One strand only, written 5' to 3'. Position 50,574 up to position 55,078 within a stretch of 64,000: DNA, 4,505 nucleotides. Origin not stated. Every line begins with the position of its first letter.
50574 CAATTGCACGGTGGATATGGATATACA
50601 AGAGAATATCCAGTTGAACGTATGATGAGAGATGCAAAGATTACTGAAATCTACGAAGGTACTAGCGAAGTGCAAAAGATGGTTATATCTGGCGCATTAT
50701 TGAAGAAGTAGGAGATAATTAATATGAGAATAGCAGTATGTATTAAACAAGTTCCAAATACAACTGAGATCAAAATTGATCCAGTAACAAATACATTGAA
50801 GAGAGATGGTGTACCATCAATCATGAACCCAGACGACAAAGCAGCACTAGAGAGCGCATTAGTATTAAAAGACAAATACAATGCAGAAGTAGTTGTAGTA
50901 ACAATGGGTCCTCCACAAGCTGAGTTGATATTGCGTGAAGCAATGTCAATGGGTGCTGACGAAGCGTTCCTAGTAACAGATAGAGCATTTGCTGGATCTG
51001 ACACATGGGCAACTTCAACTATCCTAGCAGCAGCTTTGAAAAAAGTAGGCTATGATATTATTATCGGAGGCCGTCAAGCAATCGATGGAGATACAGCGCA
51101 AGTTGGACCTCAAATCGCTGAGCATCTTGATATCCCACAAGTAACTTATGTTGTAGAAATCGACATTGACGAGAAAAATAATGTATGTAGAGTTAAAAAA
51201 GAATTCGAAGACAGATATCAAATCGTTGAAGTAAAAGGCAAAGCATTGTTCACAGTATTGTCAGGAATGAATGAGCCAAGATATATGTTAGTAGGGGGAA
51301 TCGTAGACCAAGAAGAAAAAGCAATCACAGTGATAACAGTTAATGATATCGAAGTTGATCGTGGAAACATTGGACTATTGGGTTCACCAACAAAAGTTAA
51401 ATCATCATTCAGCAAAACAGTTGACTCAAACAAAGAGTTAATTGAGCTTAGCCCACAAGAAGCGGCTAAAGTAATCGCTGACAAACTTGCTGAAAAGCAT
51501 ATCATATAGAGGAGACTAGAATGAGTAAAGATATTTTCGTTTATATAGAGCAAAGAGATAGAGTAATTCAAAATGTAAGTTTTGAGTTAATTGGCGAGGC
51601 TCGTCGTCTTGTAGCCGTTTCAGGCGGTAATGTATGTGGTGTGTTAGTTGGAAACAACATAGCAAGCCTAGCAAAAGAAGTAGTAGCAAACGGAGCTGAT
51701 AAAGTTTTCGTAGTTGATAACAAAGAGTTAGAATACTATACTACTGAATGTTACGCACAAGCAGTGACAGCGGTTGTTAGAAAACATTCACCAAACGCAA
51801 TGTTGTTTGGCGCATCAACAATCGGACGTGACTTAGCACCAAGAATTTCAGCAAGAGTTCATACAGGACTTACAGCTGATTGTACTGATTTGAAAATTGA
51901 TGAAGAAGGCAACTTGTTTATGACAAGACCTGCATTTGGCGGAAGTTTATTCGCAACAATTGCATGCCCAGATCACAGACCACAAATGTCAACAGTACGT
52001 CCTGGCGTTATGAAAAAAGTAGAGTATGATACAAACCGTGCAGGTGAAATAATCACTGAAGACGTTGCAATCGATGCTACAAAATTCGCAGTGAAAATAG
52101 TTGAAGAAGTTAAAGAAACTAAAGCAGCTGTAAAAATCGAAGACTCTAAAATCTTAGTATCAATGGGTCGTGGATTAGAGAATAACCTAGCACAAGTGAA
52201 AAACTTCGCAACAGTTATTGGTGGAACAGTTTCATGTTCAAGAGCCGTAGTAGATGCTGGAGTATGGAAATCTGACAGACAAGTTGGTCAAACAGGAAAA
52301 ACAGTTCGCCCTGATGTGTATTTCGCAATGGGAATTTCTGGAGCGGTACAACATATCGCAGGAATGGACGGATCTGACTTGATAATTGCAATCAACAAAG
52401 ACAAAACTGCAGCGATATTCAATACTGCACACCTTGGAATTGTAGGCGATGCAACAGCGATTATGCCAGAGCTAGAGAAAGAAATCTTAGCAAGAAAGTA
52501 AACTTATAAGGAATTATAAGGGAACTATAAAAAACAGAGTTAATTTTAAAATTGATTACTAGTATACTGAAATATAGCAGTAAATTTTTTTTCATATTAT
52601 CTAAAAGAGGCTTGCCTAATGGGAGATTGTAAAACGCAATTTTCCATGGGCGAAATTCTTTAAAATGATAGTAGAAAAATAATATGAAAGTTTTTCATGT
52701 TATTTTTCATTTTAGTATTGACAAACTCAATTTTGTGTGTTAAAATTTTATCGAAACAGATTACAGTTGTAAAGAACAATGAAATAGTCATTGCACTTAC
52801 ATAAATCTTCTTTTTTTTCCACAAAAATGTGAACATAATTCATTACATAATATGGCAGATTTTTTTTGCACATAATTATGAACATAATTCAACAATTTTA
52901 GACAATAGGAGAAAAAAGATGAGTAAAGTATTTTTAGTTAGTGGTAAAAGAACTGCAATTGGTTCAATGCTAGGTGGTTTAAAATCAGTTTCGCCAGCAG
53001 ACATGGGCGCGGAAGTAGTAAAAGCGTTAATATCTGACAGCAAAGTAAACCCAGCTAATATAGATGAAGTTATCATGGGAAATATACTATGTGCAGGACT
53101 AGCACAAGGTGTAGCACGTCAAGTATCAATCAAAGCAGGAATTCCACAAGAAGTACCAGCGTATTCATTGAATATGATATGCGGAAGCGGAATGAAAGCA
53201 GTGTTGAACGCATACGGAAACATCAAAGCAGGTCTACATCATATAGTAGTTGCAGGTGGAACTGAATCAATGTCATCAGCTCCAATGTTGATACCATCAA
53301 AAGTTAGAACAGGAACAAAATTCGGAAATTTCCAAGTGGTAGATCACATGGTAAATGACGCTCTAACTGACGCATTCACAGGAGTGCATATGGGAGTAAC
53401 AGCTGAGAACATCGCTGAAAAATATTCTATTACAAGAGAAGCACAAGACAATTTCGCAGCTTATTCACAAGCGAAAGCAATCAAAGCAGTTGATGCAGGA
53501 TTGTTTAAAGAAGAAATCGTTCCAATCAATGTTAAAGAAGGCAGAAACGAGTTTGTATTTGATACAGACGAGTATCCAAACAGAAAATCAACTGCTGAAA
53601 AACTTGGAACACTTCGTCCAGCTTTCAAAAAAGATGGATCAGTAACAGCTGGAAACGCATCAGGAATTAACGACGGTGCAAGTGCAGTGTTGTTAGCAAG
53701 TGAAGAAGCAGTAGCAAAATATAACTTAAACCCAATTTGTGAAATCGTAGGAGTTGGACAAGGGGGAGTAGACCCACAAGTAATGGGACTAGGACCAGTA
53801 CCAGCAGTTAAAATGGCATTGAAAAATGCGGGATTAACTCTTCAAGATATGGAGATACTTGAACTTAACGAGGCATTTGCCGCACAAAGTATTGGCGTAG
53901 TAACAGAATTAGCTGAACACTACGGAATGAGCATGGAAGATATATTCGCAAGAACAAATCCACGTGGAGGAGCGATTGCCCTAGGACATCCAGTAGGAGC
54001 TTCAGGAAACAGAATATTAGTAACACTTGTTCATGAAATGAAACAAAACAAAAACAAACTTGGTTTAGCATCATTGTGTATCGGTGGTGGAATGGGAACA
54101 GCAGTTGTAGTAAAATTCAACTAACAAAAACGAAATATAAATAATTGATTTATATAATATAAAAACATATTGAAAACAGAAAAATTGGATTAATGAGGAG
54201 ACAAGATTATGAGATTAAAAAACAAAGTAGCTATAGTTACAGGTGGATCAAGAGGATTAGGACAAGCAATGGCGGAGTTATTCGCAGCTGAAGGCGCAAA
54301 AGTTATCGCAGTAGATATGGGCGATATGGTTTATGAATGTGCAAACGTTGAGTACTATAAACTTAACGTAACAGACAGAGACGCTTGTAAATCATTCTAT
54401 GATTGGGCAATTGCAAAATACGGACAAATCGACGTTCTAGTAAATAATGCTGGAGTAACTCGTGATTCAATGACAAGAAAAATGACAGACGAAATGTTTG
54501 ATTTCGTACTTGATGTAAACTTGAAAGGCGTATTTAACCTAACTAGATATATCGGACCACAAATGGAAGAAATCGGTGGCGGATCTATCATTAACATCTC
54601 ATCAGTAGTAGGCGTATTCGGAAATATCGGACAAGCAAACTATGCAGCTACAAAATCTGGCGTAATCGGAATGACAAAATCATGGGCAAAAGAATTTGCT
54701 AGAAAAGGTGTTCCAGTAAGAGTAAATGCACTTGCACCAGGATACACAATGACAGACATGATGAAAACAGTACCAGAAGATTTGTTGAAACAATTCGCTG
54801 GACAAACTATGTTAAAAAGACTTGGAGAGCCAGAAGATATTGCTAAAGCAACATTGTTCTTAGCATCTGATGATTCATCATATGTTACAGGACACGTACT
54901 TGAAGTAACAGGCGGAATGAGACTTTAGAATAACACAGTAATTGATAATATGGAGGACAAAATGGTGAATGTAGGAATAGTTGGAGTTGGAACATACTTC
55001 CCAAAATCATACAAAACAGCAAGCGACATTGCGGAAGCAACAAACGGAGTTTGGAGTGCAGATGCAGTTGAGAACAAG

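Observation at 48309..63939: The butyrate-type acyl-CoA cluster appears built from R-specific enzymes (thiolase + PhaB-like SDR + PhaJ/MaoC hydratase) instead of Hbd + crotonase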

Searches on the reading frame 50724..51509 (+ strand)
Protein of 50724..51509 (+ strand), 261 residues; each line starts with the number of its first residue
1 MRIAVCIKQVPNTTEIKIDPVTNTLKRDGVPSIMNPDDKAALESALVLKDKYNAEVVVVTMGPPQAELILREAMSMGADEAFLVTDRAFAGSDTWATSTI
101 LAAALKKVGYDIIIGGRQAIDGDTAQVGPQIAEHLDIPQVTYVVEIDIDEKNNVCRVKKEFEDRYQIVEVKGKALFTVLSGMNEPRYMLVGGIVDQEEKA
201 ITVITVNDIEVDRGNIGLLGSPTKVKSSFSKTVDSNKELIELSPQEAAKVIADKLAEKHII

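Call 3: search_protein_families(library=pfam, proteins=[window:50724-51509:+])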
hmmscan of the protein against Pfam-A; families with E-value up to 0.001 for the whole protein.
window:50724-51509:+ (261 aa): 1 family
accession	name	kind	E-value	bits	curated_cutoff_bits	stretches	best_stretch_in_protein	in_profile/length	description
PF01012.27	ETF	-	8e-44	150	26.7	1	23-206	2-178/181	Electron transfer flavoprotein domain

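Call 5: search_protein_families(library=ncbifam, proteins=[window:50724-51509:+])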
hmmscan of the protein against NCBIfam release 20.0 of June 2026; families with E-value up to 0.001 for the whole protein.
window:50724-51509:+ (261 aa): 6 families
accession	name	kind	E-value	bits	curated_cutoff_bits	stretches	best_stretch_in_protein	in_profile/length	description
NF040731.1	flavo_sub_EftB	exception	3.5e-102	341.2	445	1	2-261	1-260/260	electron transfer flavoprotein subunit beta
NF042971.1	AcrlCoAredClosAcrB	equivalog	1.9e-79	266.4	475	1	1-261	1-266/266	acryloyl-CoA reductase electron transfer subunit gamma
NF008998.0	PRK12342.1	equivalog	4.3e-23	82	338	1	1-255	1-249/254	electron transfer flavoprotein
NF002888.0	PRK03359.1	subfamily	9.8e-22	77.6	219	1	1-212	1-214/256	putative electron transfer flavoprotein FixA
TIGR04503.1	mft_etfB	hypoth_equivalog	6.6e-21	74.9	200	1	4-214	2-223/290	mycofactocin-associated electron transfer flavoprotein beta subunit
NF051844.1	ETFlavBetaProt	equivalog_domain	1.2e-05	25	350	1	38-152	24-130/254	electron transfer flavoprotein subunit beta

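Call 56: search_solved_structures(query=window:50724-51509:+, max_evalue=1e-10)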
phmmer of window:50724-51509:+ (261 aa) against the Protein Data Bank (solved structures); distinct sequences matched with E-value up to 1e-10: 9.
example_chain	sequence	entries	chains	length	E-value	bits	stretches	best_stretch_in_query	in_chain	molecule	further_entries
5ol2_B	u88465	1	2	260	6.2e-89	301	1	1-261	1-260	Electron transfer flavoprotein small subunit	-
6fah_B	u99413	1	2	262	1e-79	270.8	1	1-261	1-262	Caffeyl-CoA reductase-Etf complex subunit CarD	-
4kpu_B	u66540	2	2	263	5e-62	212.9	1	1-256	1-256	Electron transfer flavoprotein alpha/beta-subunit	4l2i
7koe_A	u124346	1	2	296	1.7e-51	178.4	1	3-257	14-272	Electron transfer flavoprotein, beta subunit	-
7qh2_B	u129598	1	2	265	4e-46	160.8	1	2-258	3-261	Lactate dehydrogenase (NAD(+),ferredoxin) subunit LctB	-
1o94_C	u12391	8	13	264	3.4e-24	89.1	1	2-251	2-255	ELECTRON TRANSFER FLAVOPROTEIN BETA-SUBUNIT | ELECTRON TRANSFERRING FLAVOPROTEIN BETA-SUBUNIT | Electron transfer flavoprotein subunit beta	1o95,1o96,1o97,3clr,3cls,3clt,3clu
1efv_B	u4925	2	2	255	1.1e-23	87.4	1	1-214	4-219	ELECTRON TRANSFER FLAVOPROTEIN | Electron transfer flavoprotein beta-subunit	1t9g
2a1t_S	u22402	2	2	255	7.1e-23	84.7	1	1-214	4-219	Electron transfer flavoprotein beta-subunit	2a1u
1efp_B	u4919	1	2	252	1.8e-21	80.2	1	29-212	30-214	PROTEIN (ELECTRON TRANSFER FLAVOPROTEIN)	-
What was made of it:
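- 50724..51509 (+): EtfB, small subunit of a bifurcating-type electron-transfer flavoprotein. Non-bifurcating ETF-beta scores about 80-89 bits (call 56).
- On Bifurcating butyryl-CoA dehydrogenase-EtfAB complex: EtfB scores 301, 271 and 213 bits against bifurcating Etfs and about 80-89 bits against non-bifurcating ones (call 56).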

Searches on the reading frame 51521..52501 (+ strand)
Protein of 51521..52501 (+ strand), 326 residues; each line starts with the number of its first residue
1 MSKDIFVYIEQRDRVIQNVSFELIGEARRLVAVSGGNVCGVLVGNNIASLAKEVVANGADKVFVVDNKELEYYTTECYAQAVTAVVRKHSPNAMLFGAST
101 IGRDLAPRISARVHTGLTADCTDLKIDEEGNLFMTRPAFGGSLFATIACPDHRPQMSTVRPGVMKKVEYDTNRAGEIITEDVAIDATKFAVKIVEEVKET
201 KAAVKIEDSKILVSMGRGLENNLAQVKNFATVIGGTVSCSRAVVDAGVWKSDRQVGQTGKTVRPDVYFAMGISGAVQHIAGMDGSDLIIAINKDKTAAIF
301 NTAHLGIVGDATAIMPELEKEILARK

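Call 3: search_protein_families(library=pfam, proteins=[window:51521-52501:+])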
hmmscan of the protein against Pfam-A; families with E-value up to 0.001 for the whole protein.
window:51521-52501:+ (326 aa): 2 families
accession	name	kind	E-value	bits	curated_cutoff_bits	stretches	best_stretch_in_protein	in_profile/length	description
PF01012.27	ETF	-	7.5e-48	163.2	26.7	1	6-183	2-179/181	Electron transfer flavoprotein domain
PF00766.25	ETF_alpha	-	4.4e-30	103.9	27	1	205-282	1-80/81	Electron transfer flavoprotein FAD-binding domain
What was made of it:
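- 51521..52501 (+): EtfA, large subunit. Pfam ETF plus ETF_alpha (call 3).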

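Call 5: search_protein_families(library=ncbifam, proteins=[window:51521-52501:+])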
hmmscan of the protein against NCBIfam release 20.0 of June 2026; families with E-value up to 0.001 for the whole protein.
window:51521-52501:+ (326 aa): 6 families
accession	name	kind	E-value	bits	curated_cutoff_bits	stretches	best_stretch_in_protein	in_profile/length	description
NF042970.1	AcrlCoAredClosAcrA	equivalog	9.2e-106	354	600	2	129-322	157-357/360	acryloyl-CoA reductase electron transfer subunit beta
NF038209.1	mft_etfA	equivalog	1.4e-40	139.5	240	1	28-321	17-301/303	mycofactocin-associated electron transfer flavoprotein alpha subunit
NF008884.0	PRK11916.1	equivalog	7.9e-40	137.1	528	1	49-319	39-307/312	electron transfer flavoprotein subunit alpha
NF002889.0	PRK03363.1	equivalog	1.6e-36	126.2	549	1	52-320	42-309/313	electron transfer flavoprotein subunit alpha/FixB family protein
NF051845.1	EtFlavAlphaProt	equivalog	3.7e-33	115.1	600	1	22-322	110-399/406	electron transfer flavoprotein subunit alpha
NF008998.0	PRK12342.1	equivalog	1.8e-05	24.2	338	1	10-98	27-117/254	electron transfer flavoprotein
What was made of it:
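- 51521..52501 (+): NCBIfam AcrA-type, 354 bits (call 5).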

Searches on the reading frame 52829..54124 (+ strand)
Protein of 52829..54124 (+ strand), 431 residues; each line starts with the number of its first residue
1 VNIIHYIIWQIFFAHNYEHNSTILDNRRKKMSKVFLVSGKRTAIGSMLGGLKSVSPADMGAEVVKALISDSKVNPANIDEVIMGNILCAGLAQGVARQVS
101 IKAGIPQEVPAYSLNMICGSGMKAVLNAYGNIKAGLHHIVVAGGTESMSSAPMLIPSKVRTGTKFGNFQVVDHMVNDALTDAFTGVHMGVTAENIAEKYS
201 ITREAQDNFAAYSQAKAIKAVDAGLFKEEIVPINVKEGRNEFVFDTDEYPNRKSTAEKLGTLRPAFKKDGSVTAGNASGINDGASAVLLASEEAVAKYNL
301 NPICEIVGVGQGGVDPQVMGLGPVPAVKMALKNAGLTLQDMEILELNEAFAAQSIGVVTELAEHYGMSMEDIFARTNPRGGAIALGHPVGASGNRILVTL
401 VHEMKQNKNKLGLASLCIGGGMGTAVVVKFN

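Call 3: search_protein_families(library=pfam, proteins=[window:52829-54124:+])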
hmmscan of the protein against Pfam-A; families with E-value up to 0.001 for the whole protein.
window:52829-54124:+ (431 aa): 2 families
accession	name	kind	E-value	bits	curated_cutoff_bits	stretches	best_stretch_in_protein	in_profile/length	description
PF00108.29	Thiolase_N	-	4.2e-94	315.2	26.4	1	34-293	1-260/260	Thiolase, N-terminal domain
PF02803.24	Thiolase_C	-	6.6e-42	142.5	27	1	301-429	2-122/123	Thiolase, C-terminal domain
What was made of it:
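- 52919..54124 (+): Acetoacetyl-CoA thiolase (PhaA/BktB-like, 401 aa). Pfam Thiolase_N and Thiolase_C (call 3).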

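Call 5: search_protein_families(library=ncbifam, proteins=[window:52829-54124:+])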
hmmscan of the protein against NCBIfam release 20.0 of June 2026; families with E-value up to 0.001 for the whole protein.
window:52829-54124:+ (431 aa): 48 families (the best 25 are shown)
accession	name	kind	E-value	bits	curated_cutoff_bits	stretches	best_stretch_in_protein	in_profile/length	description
TIGR01930.1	AcCoA-C-Actrans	subfamily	3.9e-136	454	240.55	1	37-429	2-385/385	acetyl-CoA C-acyltransferase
NF004206.0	PRK05656.1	subfamily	1.6e-132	442.3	688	1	31-428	1-390/392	acetyl-CoA C-acetyltransferase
NF006552.0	PRK09051.1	subfamily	1.2e-126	423.2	565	1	31-428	3-392/395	beta-ketothiolase BktB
NF005152.0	PRK06633.1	equivalog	1.5e-122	409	675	1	32-428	3-389/392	acetyl-CoA C-acetyltransferase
NF042999.1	bketothiol_BktB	equivalog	3.7e-115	385.3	725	1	33-428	4-391/394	beta-ketothiolase BktB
NF004853.0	PRK06205.1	subfamily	3.3e-114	382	551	1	31-429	1-401/404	acetyl-CoA C-acetyltransferase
NF006551.0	PRK09050.1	subfamily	7.3e-111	371.1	605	1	31-428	1-398/401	3-oxoadipyl-CoA thiolase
NF042967.1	AcCoAtase_PhaA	equivalog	5e-109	365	740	1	31-428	1-393/396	acetyl-CoA acetyltransferase PhaA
NF006086.0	PRK08235.1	equivalog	9e-109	364.1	526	1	31-429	1-391/393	acetyl-CoA C-acetyltransferase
TIGR02430.1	pcaF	equivalog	5.1e-108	361.7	597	1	33-428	2-397/400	3-oxoadipyl-CoA thiolase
NF006001.0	PRK08131.1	equivalog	9.4e-100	334.3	622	1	33-428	3-397/401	3-oxoadipyl-CoA thiolase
NF004983.0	PRK06366.1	equivalog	3.8e-98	329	627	1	31-427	1-383/388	acetyl-CoA C-acetyltransferase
NF005404.0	PRK06954.1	subfamily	3.9e-97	325.8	687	1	30-429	5-395/397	acetyl-CoA C-acetyltransferase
NF006553.0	PRK09052.1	equivalog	1.2e-96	324.2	567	1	29-428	3-396/399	acetyl-CoA C-acyltransferase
NF006030.0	PRK08170.1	equivalog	1e-93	314.4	593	1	26-429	4-431/434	acetyl-CoA C-acetyltransferase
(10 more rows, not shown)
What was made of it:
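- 52919..54124 (+): TIGR01930 scores 454 bits, above its cutoff (call 5).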

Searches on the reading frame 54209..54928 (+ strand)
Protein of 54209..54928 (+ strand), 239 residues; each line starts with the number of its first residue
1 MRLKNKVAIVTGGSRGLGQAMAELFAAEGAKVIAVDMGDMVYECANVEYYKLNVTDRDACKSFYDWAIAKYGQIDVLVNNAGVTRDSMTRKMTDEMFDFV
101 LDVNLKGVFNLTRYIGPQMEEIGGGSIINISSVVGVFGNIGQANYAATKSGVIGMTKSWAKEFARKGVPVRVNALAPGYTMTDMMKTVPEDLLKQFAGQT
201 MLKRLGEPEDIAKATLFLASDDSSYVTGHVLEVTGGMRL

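Call 3: search_protein_families(library=pfam, proteins=[window:54209-54928:+])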
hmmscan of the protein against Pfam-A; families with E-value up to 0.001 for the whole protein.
window:54209-54928:+ (239 aa): 5 families
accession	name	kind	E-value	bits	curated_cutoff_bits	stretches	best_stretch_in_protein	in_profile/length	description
PF13561.12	adh_short_C2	-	1.6e-59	201.8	27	1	15-237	6-235/236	Enoyl-(Acyl carrier protein) reductase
PF00106.31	adh_short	-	4.4e-56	189.9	26.6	1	6-191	1-193/195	short chain dehydrogenase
PF08659.16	KR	-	3.9e-18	66.4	22.6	1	9-158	4-162/180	KR domain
PF01370.27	Epimerase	-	1.4e-06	28.4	20.9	1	9-193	2-190/240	NAD dependent epimerase/dehydratase family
PF23441.1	SDR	-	0.00094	19.1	27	0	143-237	161-255/258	SDR-like rossmann domain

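Call 5: search_protein_families(library=ncbifam, proteins=[window:54209-54928:+])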
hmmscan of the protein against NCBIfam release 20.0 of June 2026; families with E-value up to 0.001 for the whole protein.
window:54209-54928:+ (239 aa): 233 families (the best 25 are shown)
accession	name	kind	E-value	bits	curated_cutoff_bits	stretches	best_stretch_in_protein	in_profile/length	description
NF004198.0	PRK05653.1-3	equivalog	2e-80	269.8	296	1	3-238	5-247/248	3-oxoacyl-ACP reductase FabG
TIGR01830.1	3oxo_ACP_reduc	equivalog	9.5e-80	267.7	297.75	1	8-237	1-238/239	3-oxoacyl-[acyl-carrier-protein] reductase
NF004197.0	PRK05653.1-1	equivalog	1e-72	244.8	332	1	2-238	4-247/249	3-oxoacyl-ACP reductase FabG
TIGR01829.1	AcAcCoA_reduct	subfamily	6.2e-70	235.6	302.1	1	6-237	1-240/242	acetoacetyl-CoA reductase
NF009464.0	PRK12824.1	subfamily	1.9e-69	234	269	1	5-237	2-242/245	3-oxoacyl-ACP reductase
NF009466.0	PRK12826.1-2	subfamily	4.4e-66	222.9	222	1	4-238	2-245/248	3-oxoacyl-ACP reductase FabG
NF005559.1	PRK07231.1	subfamily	6.3e-63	212.6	215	1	2-237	1-247/249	glucose 1-dehydrogenase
NF004199.0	PRK05653.1-4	equivalog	5.5e-60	203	301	1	1-238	1-246/247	3-oxoacyl-ACP reductase FabG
NF052558.1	MBtsdlDhBudC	equivalog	7.7e-60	202.5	270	1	4-237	2-241/250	meso-2,3-butanediol dehydrogenase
NF006072.0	PRK08217.1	subfamily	7.8e-60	202.8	298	1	1-239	1-253/253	3-ketoacyl-(acyl-carrier-protein) reductase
NF006110.0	PRK08261.1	equivalog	3.3e-59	201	410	1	3-236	212-449/454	3-oxoacyl-ACP reductase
NF004791.0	PRK06138.1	equivalog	4.1e-59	199.9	312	1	1-237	1-249/252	SDR family oxidoreductase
NF042966.1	AcAcCoAred_PhaB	equivalog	6.2e-56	189.7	436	1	3-236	6-237/240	acetoacetyl-CoA reductase PhaB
NF004818.0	PRK06172.1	equivalog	7e-56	189.4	336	1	1-237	3-250/253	SDR family oxidoreductase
NF049979.1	AlphHSDSHdhA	equivalog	1.1e-54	185.6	350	1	3-237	1-246/258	7alpha-hydroxysteroid dehydrogenase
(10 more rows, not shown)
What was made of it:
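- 54209..54928 (+): NAD(H)-type 3-oxoacyl-CoA reductase / (R)-3-hydroxyacyl-CoA dehydrogenase (classical SDR). It scores below the NCBIfam cutoffs for both FabG and PhaB (call 5).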

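Call 17: search_solved_structures(query=window:54209-54928:+, max_evalue=1e-40)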
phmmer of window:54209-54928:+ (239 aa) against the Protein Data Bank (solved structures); distinct sequences matched with E-value up to 1e-40: 73 (the best 60 are shown).
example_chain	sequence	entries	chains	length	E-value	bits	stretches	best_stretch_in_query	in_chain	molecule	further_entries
4nbt_A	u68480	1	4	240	1.1e-103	349.4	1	2-239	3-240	3-oxoacyl-[acyl-carrier-protein] reductase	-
4nbu_A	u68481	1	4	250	1.9e-71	243.9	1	2-238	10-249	3-oxoacyl-(Acyl-carrier-protein) reductase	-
2et6_A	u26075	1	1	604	3.9e-65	223.3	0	2-236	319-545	(3R)-hydroxyacyl-CoA dehydrogenase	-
4nbv_A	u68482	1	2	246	3.1e-63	217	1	1-239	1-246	3-oxoacyl-[acyl-carrier-protein] reductase putative short-chain dehydrogenases/reductases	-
3osu_A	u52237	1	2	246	4.4e-56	193.7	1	5-238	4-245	3-oxoacyl-[acyl-carrier-protein] reductase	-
3sj7_A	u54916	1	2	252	5.6e-56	193.3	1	5-238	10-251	3-oxoacyl-(Acyl-carrier-protein) reductase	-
4jro_A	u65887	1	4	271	3.9e-55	190.6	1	1-237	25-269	FabG protein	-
1i01_A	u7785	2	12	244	3.9e-55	190.6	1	2-238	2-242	BETA-KETOACYL [ACP] REDUCTASE | 3-oxoacyl-[acyl-carrier protein] reductase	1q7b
4m8s_A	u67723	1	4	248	4.9e-55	190.2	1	3-238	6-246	Putative 3-oxoacyl-[acyl-carrier protein] reductase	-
1q7c_A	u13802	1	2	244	1.3e-54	188.8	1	2-238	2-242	3-oxoacyl-[acyl-carrier protein] reductase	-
6t5x_A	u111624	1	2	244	1.5e-54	188.6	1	2-238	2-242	3-oxoacyl-[acyl-carrier-protein] reductase FabG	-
6t77_A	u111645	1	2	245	1.6e-54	188.6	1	2-238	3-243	3-oxoacyl-ACP reductase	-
6t7m_A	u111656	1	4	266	2.1e-54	188.2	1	2-238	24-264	3-oxoacyl-[acyl-carrier-protein] reductase FabG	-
4wjz_A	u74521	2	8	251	2.7e-54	187.8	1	1-238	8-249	3-oxoacyl-[acyl-carrier-protein] reductase FabG | 3-oxoacyl-[acyl-carrier protein] reductase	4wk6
7emg_A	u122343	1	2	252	3.7e-54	187.4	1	2-238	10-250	3-oxoacyl-[acyl-carrier-protein] reductase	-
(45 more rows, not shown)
